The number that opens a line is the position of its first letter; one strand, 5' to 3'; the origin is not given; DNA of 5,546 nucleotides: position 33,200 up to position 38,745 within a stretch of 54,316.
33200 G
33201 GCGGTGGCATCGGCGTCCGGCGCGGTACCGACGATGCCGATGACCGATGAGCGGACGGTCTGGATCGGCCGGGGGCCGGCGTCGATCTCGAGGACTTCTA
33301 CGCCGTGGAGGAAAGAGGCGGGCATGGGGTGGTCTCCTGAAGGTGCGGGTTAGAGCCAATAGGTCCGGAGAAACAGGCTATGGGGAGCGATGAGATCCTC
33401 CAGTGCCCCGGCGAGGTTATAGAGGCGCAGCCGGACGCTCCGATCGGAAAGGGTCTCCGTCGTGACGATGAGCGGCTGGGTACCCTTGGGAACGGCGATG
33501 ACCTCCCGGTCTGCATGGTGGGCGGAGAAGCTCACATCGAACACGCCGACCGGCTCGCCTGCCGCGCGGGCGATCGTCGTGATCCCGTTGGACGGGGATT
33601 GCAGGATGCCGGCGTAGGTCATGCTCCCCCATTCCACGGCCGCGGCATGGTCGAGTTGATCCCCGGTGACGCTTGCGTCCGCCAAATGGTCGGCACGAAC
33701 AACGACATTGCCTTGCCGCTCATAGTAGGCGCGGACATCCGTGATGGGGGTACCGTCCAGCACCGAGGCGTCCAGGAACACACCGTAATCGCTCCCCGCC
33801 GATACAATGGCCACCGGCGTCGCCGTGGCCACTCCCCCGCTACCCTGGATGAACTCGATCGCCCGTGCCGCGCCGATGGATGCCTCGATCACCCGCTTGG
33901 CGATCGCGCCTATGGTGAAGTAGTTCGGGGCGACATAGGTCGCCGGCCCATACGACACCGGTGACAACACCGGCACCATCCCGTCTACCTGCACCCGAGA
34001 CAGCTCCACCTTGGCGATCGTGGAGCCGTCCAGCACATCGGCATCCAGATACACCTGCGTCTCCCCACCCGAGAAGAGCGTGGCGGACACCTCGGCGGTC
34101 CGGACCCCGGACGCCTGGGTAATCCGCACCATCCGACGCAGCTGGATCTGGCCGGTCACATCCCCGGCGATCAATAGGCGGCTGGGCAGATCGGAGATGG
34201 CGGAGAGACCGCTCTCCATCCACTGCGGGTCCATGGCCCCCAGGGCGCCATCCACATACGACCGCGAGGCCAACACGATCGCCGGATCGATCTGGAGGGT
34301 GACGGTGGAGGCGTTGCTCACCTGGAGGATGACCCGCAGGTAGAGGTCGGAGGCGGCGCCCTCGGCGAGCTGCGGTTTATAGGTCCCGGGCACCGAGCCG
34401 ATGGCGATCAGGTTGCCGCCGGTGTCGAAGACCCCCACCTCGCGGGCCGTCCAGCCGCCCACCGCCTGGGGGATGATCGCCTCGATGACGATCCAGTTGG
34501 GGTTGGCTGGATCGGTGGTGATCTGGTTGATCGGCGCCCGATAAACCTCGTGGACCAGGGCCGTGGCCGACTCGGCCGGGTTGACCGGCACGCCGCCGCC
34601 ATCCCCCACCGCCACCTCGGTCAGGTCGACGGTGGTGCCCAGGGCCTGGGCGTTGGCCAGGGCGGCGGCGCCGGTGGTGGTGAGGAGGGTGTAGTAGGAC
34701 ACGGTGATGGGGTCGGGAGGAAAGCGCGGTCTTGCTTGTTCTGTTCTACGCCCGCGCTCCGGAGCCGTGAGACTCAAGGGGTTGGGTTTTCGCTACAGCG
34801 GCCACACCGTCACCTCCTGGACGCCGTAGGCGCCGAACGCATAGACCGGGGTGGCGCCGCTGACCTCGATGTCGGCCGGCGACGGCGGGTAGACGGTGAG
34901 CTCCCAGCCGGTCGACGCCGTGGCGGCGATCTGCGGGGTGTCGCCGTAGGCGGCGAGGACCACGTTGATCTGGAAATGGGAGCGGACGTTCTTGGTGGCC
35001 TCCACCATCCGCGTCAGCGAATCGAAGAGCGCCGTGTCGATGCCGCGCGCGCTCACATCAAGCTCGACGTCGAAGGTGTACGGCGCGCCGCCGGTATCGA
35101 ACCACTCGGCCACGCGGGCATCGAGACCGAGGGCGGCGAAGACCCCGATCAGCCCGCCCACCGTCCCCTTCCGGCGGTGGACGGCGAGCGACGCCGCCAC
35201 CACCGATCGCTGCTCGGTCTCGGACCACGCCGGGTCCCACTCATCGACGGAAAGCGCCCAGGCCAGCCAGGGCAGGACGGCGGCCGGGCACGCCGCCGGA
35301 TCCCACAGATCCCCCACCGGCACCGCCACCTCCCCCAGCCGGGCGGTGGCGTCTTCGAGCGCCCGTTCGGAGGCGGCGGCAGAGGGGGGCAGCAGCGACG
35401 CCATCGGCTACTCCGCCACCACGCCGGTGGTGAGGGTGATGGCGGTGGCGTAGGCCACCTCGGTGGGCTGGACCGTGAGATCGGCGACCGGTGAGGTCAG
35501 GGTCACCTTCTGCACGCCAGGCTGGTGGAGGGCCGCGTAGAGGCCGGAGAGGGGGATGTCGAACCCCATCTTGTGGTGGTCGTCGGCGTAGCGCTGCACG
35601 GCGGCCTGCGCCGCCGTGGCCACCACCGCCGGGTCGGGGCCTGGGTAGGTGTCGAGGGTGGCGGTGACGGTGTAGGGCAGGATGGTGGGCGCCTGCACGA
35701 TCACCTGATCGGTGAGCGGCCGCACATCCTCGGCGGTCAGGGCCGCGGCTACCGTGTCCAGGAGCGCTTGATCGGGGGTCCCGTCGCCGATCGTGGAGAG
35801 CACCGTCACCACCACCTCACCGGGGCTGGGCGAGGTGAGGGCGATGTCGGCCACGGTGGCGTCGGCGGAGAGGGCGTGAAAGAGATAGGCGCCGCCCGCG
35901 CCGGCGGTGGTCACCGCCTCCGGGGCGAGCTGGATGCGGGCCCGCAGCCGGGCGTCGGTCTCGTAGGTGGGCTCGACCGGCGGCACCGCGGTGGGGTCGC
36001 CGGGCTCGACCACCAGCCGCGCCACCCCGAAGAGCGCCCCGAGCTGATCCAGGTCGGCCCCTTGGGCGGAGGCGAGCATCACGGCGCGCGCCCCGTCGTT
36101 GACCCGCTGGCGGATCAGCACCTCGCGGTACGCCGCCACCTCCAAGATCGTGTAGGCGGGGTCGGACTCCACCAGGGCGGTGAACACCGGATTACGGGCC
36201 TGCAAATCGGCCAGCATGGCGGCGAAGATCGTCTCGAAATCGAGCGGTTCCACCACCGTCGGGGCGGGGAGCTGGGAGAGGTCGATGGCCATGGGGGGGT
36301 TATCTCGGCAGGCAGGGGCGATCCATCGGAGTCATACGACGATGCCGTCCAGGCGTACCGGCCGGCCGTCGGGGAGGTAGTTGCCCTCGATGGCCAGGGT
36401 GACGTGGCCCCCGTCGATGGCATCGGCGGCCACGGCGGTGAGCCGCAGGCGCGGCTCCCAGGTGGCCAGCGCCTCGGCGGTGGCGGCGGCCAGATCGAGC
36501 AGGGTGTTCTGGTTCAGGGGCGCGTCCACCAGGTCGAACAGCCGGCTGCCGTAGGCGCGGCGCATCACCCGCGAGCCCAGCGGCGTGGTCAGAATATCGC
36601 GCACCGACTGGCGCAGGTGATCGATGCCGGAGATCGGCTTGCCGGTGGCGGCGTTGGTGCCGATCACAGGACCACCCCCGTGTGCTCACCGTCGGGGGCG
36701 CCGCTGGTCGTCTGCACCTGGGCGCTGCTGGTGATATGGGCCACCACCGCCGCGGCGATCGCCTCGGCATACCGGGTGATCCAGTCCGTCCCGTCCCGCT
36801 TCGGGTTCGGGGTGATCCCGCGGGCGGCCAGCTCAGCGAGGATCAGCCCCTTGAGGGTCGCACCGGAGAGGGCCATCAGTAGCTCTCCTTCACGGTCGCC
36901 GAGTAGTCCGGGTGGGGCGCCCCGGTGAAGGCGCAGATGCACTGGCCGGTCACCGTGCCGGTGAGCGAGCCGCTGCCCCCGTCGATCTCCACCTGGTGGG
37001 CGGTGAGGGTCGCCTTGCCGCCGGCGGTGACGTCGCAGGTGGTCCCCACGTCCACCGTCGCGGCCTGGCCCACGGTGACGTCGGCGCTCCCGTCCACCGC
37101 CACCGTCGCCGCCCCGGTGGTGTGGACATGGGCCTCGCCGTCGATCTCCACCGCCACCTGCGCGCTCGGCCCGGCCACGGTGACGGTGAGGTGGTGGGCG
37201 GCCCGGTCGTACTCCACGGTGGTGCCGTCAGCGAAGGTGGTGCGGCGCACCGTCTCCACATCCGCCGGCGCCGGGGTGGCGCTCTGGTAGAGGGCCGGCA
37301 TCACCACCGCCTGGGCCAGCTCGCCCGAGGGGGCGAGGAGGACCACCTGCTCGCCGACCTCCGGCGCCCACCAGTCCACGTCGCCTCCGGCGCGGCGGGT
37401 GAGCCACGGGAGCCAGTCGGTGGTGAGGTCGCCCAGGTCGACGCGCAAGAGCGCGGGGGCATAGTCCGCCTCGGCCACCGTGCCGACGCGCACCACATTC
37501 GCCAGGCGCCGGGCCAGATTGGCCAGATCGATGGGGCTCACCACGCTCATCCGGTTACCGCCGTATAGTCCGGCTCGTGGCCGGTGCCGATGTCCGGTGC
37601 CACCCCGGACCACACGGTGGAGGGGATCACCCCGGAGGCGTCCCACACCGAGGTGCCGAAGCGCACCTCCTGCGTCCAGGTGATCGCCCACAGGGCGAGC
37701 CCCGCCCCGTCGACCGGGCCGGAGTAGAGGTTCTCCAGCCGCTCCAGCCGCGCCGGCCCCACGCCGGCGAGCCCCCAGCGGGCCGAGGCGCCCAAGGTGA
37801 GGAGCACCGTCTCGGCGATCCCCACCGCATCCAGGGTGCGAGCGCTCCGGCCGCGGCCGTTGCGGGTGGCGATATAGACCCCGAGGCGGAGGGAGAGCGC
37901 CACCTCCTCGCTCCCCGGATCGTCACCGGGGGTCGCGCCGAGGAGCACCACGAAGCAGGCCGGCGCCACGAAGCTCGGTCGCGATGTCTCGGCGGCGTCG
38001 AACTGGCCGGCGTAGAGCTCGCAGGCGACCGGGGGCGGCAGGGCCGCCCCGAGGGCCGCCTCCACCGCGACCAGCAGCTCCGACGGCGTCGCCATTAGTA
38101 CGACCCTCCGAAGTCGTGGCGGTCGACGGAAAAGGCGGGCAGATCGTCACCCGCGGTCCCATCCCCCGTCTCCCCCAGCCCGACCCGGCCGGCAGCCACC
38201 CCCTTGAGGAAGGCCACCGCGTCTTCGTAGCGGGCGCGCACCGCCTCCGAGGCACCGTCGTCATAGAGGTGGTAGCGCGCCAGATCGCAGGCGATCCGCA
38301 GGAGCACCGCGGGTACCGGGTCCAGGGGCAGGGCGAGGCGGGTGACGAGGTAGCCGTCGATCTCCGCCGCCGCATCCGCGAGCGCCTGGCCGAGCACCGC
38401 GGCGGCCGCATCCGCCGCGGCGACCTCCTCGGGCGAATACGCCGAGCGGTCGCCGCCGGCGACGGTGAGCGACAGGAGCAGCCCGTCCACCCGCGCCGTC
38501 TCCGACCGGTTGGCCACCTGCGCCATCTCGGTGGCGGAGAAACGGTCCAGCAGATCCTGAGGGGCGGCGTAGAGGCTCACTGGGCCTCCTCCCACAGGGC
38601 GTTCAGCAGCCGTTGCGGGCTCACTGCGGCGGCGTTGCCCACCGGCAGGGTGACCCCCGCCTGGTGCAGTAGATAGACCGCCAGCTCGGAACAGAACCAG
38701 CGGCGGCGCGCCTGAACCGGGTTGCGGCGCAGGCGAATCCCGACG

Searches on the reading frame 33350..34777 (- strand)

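Call 31: search_protein_families(library=phrogs, max_evalue=0.001, proteins=[window:33350-34777:-])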
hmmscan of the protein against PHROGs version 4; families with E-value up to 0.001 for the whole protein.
window:33350-34777:- (475 aa): 29 families (the best 25 are shown)
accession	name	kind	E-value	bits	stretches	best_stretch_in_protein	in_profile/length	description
phrog_327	-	tail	2.6e-72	246.1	1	25-178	5-158/618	tail protein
phrog_1780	-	tail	2.2e-66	226.1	1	27-178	5-155/855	tail collar fiber protein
phrog_988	-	tail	1.9e-64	220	1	25-179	3-157/574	tail protein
phrog_6202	-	tail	1e-63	217.5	1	25-179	2-156/636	tail fiber protein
phrog_381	-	tail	1.2e-54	187.6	1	26-179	3-159/566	tail fiber protein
phrog_5181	-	unknown function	5.8e-54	184.6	1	26-181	3-158/763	-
phrog_1162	-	tail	1e-52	180.4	1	26-176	4-154/354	tail fiber protein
phrog_11518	-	tail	1.5e-52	179.9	1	27-178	3-155/812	tail fiber protein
phrog_2137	-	tail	1.8e-52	179.5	1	26-172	4-150/267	tail fiber protein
phrog_295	-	tail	3.7e-43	149.4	1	25-179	163-317/794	tail fiber protein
phrog_4618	-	tail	4e-42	145.4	1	27-178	4-155/413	tail collar fiber protein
phrog_10153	-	tail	2.8e-38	132.7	1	27-173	4-150/327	tail fiber protein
phrog_27782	-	unknown function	4.7e-38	132.3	1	27-177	4-155/644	-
phrog_14570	-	unknown function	1.6e-36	127.1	1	25-179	5-159/540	-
phrog_7032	-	tail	6.1e-36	124.8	1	24-180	1-157/866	tail fiber protein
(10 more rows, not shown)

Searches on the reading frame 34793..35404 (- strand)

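Call 31: search_protein_families(library=phrogs, max_evalue=0.001, proteins=[window:34793-35404:-])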
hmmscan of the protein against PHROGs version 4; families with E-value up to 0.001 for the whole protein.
window:34793-35404:- (203 aa): 7 families
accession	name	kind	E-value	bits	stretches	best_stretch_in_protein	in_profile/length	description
phrog_48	-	tail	5e-64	218.1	1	1-195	13-208/478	tail protein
phrog_5726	-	tail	4.1e-31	109.7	1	3-151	6-165/249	tail protein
phrog_34934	-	tail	1e-23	85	1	1-84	7-91/413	tail protein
phrog_14404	-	tail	1.9e-18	67.8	1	45-158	59-170/363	baseplate protein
phrog_9915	-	unknown function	2.4e-18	65.9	1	2-149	811-962/1813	-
phrog_29945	-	unknown function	2.2e-16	61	1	23-150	117-252/369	-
phrog_19272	-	unknown function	0.0003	21.4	1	3-144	6-145/288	-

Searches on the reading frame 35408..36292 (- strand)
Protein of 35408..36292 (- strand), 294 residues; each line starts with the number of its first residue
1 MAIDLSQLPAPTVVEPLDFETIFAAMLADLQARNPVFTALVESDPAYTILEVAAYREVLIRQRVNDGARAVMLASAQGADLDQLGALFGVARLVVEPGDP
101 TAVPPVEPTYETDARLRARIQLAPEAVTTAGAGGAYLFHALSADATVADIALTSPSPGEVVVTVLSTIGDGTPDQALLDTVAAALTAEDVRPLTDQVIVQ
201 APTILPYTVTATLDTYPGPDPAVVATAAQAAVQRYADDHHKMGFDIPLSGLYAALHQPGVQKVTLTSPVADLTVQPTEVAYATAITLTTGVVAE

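Call 31: search_protein_families(library=phrogs, max_evalue=0.001, proteins=[window:35408-36292:-])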
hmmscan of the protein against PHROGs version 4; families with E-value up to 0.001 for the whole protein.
window:35408-36292:- (294 aa): 5 families
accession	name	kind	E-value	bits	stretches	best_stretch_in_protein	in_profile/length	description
phrog_4226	-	tail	5.1e-75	252.7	1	68-292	2-226/228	baseplate protein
phrog_6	-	tail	9.5e-71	240.1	1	2-293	55-409/548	baseplate wedge subunit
phrog_14699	-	unknown function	6.3e-15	55.9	1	237-294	2-59/59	-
phrog_1608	-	tail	1.5e-10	41.8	1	111-288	8-189/192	tail protein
phrog_21670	-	unknown function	0.00015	22.4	1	49-98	41-90/152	-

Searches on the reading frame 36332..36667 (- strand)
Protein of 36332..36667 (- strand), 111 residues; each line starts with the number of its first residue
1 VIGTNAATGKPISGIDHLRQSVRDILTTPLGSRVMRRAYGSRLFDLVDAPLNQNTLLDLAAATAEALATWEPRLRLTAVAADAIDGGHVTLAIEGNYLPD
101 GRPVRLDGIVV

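Call 31: search_protein_families(library=phrogs, max_evalue=0.001, proteins=[window:36332-36667:-])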
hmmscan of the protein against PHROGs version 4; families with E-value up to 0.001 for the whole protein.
window:36332-36667:- (111 aa): 3 families
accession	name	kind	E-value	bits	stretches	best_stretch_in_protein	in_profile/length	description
phrog_43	-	tail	2.2e-39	135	1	1-107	5-111/126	baseplate wedge subunit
phrog_261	-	tail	5.8e-08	33.8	1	12-85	41-115/312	baseplate wedge subunit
phrog_975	-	tail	4.6e-06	26.9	1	12-68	131-187/238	baseplate protein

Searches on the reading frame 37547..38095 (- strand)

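Call 32: search_protein_families(library=phrogs, max_evalue=0.001, proteins=[window:37547-38095:-])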
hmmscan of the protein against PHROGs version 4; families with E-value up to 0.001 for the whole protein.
window:37547-38095:- (182 aa): 2 families
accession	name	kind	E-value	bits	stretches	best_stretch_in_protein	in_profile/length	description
phrog_1072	-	unknown function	1.1e-31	110.6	1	2-180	4-171/174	-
phrog_490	-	head and packaging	3.2e-17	64.1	1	10-150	9-154/190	portal protein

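Call 34: search_protein_families(library=pfam, max_evalue=0.1, proteins=[window:37547-38095:-])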
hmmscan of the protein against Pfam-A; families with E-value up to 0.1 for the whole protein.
window:37547-38095:- (182 aa): 2 families
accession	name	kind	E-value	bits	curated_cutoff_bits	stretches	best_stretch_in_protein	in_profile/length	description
PF08873.17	Phage_Mu_Gp37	-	3.8e-07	30.7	25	1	25-141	24-145/149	Bacteriophage Mu, Gp37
PF23840.1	Phage_tail_terminator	-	0.00067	20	27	1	32-99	29-101/150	Phage tail terminator protein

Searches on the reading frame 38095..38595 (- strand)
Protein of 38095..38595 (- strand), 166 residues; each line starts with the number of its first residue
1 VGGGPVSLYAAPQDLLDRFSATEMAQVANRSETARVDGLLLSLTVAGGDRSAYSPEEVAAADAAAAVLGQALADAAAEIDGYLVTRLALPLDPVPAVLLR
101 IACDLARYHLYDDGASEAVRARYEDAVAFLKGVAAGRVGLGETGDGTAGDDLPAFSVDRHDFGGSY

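Call 32: search_protein_families(library=phrogs, max_evalue=0.001, proteins=[window:38095-38595:-])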
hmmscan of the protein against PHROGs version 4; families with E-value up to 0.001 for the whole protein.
window:38095-38595:- (166 aa): 2 families
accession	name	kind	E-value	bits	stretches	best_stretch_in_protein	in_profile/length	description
phrog_195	-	connector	1.2e-40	140.9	1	7-164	163-298/386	head-tail adaptor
phrog_11893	-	unknown function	2.2e-05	25.7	1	102-146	51-97/125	-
